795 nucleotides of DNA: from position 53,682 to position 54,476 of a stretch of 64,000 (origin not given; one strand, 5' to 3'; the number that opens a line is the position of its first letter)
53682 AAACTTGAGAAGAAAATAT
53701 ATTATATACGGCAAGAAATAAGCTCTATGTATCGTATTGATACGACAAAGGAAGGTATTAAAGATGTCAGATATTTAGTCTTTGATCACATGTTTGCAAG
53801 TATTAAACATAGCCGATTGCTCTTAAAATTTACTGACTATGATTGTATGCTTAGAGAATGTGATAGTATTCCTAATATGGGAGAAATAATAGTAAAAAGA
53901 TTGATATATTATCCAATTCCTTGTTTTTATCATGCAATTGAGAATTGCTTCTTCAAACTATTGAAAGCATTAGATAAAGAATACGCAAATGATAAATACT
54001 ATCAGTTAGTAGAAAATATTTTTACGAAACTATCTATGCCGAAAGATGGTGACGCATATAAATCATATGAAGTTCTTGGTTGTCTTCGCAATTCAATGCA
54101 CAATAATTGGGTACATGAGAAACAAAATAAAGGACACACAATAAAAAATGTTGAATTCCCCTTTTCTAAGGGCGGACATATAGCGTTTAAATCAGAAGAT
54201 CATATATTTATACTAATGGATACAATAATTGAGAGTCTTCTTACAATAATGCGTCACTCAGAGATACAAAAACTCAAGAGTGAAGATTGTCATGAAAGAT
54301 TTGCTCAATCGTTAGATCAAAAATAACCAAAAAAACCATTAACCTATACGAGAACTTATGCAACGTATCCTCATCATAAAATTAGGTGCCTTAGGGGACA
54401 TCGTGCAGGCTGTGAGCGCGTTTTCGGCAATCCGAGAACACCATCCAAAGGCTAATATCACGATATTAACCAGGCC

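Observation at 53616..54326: An unrecognisable 236-aa third gene is coupled to the HipA/HTH pair and may be a second effector or modulator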

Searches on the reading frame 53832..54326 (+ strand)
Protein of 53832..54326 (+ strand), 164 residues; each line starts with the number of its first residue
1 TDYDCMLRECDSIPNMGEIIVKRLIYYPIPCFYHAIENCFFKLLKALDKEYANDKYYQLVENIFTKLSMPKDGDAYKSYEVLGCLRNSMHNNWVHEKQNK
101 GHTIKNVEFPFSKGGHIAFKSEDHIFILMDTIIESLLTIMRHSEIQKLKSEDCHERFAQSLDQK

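Call 73: predict_structure(alignment_id=A5)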
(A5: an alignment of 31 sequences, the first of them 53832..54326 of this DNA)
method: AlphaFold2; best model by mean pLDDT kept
length: 164 residues; sequences in the alignment: 31
mean_pLDDT: 90.3   pTM: 0.83
mean pLDDT of the five models: 90.3, 89.5, 88.5, 88.4, 87.6
residues with pLDDT >= 90: 119; 70-90: 31; 50-70: 13; < 50: 1
segments of 3 or more residues with pLDDT < 50: none
pLDDT, mean of each block of 10 residues (from residue 1): 66 78 85 94 96 94 98 98 96 97 98 95 94 98 97 74 54
secondary structure, 60 per line:
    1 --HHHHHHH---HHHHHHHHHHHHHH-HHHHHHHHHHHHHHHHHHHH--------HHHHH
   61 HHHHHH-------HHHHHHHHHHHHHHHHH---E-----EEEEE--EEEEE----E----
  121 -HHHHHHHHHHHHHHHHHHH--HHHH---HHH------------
elements in order: H3-9 H13-26 H28-47 H56-66 H74-90 E100-104 E107-111 H122-140 H143-146
